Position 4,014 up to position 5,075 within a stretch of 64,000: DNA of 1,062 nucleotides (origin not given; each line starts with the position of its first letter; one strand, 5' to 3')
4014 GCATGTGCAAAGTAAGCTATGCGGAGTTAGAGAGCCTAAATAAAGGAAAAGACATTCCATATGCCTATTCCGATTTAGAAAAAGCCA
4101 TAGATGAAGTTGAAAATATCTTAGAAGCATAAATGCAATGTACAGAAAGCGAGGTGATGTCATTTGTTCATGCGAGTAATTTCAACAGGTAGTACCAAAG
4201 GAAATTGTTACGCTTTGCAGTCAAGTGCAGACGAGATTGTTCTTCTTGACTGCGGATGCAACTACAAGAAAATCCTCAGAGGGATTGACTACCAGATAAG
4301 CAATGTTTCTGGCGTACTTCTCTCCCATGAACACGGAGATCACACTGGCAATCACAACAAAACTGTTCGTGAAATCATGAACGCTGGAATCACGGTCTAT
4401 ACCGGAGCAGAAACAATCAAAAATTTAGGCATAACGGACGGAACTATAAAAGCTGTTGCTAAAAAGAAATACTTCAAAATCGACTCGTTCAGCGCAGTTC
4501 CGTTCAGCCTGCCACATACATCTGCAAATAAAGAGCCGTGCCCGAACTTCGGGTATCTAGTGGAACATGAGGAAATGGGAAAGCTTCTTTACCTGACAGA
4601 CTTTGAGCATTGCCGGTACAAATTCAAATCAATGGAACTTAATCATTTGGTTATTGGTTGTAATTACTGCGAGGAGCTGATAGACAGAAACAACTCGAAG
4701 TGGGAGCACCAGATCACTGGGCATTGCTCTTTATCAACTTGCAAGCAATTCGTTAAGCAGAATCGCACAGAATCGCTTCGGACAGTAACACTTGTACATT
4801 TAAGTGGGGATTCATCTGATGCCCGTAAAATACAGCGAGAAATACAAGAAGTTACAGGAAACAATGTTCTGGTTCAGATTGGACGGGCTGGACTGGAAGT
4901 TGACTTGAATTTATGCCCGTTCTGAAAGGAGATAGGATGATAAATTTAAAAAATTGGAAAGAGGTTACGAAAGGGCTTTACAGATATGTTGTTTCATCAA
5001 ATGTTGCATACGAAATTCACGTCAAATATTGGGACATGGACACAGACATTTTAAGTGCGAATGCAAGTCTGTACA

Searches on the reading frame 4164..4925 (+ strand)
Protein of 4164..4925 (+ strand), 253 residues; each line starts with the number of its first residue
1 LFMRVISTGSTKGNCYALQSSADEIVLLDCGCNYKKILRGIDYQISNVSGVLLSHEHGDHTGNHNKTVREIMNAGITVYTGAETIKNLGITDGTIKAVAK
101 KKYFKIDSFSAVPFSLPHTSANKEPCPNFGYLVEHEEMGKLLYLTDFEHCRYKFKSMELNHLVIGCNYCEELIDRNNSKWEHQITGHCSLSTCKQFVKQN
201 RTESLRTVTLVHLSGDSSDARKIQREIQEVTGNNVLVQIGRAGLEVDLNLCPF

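Call 52: search_protein_families(library=pfam, proteins=[window:4164-4925:+], max_evalue=0.01)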
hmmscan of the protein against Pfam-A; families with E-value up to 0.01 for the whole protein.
window:4164-4925:+ (253 aa): 5 families
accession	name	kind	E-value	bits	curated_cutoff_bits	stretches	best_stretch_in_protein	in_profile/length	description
PF12706.13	Lactamase_B_2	-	2.9e-10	40.5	27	1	26-152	3-148/200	Beta-lactamase superfamily domain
PF00753.33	Lactamase_B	-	2.2e-09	38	22.7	1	12-88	5-84/196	Metallo-beta-lactamase superfamily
PF16661.11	Lactamase_B_6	-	0.0015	18.3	27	1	24-90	7-80/193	Metallo-beta-lactamase superfamily domain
PF23023.1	Anti-Pycsar_Apyc1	-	0.0021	18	50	1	14-66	20-72/250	Anti-Pycsar protein Apyc1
PF13483.12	Lactamase_B_3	-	0.0028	18.1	24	1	13-149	7-113/160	Beta-lactamase superfamily domain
